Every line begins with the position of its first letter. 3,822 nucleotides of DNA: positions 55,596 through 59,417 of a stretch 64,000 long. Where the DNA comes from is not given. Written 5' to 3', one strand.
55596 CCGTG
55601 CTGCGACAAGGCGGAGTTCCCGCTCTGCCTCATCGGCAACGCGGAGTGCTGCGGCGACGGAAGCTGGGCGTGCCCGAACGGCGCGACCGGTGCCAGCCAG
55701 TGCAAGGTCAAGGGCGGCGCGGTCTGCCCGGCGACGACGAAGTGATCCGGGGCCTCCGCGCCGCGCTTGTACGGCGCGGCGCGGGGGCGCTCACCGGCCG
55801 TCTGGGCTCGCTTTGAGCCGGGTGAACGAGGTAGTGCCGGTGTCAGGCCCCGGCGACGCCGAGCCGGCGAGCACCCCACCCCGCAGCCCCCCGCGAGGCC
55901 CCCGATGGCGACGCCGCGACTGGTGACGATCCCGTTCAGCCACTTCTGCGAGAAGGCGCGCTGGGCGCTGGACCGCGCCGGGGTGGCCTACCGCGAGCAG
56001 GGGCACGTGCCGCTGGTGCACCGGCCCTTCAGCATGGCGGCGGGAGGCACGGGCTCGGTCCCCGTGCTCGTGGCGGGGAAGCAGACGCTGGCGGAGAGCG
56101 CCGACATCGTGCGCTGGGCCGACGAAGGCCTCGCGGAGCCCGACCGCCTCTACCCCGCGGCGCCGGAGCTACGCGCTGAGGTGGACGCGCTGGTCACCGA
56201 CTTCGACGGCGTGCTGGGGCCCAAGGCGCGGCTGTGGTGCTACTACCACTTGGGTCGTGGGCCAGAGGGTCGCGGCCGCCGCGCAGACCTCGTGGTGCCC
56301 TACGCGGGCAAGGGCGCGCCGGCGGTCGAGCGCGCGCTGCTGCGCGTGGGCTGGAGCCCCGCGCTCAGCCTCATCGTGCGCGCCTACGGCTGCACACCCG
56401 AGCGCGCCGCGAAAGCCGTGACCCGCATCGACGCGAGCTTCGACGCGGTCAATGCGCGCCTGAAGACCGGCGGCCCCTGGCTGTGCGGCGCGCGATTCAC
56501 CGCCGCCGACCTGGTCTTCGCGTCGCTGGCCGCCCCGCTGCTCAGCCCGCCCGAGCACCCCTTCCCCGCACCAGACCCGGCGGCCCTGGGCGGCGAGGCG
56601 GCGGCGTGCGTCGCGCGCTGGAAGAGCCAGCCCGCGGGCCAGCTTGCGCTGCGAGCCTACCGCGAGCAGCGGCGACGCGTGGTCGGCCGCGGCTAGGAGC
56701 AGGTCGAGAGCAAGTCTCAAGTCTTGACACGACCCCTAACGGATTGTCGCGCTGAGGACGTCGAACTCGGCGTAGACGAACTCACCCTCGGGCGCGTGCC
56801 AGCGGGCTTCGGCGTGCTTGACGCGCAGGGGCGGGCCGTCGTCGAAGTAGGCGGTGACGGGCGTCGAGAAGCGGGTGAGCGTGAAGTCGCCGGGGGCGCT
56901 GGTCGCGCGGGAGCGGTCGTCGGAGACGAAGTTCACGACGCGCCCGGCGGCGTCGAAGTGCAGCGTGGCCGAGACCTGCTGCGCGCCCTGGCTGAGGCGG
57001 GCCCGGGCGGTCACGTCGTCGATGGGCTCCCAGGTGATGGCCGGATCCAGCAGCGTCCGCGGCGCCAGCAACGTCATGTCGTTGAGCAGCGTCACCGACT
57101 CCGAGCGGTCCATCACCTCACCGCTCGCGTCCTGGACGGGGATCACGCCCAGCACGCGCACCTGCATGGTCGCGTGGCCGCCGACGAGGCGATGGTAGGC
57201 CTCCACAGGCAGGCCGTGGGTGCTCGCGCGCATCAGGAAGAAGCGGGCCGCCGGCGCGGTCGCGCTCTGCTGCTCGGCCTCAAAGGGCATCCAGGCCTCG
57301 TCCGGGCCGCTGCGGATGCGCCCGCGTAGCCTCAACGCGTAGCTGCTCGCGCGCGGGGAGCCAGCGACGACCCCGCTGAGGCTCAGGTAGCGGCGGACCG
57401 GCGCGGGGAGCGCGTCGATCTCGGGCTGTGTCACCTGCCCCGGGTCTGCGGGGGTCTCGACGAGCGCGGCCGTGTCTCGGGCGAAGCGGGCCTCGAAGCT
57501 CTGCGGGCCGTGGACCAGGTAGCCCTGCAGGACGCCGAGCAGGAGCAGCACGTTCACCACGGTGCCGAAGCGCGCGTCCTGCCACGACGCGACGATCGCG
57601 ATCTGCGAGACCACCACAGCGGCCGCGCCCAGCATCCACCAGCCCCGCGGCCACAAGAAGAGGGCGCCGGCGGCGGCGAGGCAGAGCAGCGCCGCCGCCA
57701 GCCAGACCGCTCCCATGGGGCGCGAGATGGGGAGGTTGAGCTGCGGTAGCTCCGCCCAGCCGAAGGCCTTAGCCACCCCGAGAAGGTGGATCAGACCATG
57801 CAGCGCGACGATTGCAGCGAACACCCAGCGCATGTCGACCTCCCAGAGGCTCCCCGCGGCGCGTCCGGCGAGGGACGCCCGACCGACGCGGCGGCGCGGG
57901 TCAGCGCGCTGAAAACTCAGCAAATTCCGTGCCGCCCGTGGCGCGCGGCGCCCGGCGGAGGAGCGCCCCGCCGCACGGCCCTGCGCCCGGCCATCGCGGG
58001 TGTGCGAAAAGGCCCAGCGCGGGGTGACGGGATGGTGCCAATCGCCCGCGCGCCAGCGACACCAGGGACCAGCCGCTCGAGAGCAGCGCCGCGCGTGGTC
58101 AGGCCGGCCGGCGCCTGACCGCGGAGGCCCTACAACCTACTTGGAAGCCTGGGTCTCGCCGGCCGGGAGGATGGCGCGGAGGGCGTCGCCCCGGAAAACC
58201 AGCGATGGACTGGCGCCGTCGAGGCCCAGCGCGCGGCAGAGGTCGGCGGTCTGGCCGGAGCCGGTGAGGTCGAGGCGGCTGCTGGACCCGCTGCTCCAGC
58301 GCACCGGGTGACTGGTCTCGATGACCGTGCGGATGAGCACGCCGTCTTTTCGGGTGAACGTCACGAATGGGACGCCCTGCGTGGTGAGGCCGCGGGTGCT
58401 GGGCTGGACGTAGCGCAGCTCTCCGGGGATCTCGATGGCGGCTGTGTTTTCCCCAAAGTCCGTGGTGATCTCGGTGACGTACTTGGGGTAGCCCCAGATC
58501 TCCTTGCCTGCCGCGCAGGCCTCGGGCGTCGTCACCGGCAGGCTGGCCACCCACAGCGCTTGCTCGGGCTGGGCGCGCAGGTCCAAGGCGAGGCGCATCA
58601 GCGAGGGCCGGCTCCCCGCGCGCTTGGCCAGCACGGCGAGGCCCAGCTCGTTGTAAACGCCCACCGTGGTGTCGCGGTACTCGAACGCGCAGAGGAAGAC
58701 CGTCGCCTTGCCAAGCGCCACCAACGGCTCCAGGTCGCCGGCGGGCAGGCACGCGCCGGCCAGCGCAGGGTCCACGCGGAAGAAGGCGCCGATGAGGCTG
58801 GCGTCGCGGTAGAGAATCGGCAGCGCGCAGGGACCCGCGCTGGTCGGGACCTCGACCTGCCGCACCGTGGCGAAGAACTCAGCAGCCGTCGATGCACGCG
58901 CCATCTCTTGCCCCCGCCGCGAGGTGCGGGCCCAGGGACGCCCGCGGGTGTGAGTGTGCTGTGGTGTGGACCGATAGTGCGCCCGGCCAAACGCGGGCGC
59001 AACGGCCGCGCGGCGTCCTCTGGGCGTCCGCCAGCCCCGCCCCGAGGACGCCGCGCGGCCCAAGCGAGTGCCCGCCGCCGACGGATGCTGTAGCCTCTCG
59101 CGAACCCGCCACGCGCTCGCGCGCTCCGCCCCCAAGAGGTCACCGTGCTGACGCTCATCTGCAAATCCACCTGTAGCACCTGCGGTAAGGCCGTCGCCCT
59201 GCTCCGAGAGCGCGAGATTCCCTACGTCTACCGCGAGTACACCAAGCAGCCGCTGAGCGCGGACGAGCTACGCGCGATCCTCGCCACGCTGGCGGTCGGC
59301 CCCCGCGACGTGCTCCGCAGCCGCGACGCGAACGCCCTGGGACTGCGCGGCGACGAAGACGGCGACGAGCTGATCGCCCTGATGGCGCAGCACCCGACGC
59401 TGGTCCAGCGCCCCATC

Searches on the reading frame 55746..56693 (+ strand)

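Call 69: search_protein_families(library=pfam, proteins=[window:55746-56693:+], max_evalue=0.001)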
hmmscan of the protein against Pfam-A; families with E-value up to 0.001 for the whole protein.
window:55746-56693:+ (316 aa): 4 families
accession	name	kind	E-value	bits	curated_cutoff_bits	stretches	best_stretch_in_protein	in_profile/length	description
PF13417.12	GST_N_3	-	2.5e-11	44.2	22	1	59-127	1-69/75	Glutathione S-transferase, N-terminal domain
PF13409.12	GST_N_2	-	2.6e-09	38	25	1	64-127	1-69/70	Glutathione S-transferase, N-terminal domain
PF13410.11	GST_C_2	-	1.5e-07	31.8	24.9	1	219-263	2-45/69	Glutathione S-transferase, C-terminal domain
PF00043.30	GST_C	-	3.8e-05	24.3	20.7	1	220-262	23-64/93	Glutathione S-transferase, C-terminal domain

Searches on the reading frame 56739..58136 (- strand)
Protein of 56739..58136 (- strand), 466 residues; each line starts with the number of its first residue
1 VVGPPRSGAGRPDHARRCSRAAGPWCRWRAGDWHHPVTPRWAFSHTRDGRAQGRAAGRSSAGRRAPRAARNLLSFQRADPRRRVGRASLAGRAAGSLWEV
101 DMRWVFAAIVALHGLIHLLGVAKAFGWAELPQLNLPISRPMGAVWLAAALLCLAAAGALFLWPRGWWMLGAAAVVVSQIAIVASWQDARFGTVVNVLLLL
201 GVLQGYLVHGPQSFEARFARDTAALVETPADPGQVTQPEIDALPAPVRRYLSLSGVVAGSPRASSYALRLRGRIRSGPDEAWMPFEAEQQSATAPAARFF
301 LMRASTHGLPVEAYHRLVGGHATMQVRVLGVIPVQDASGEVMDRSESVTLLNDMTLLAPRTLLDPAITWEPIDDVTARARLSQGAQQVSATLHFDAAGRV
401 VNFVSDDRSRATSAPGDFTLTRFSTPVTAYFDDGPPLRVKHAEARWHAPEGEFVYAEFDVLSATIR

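Call 69: search_protein_families(library=pfam, proteins=[window:56739-58136:-], max_evalue=0.001)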
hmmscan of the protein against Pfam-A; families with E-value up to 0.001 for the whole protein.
window:56739-58136:- (466 aa): 2 families
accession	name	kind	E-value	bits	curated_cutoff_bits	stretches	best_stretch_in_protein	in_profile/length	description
PF20181.5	DUF6544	-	1.7e-62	211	25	1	234-458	2-221/221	Family of unknown function (DUF6544)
PF21900.3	DUF6920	-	8.6e-38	130.5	27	1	242-461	2-218/222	Family of unknown function (DUF6920)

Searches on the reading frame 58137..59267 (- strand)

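Call 35: search_protein_families(library=pfam, proteins=[window:58137-59267:-], max_evalue=0.0001)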
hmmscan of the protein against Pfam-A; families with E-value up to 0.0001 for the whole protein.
window:58137-59267:- (376 aa): 1 family
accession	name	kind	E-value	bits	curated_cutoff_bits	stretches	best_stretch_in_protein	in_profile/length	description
PF06314.16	ADC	-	1.1e-14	55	29.8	1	147-269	12-116/238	Acetoacetate decarboxylase (ADC)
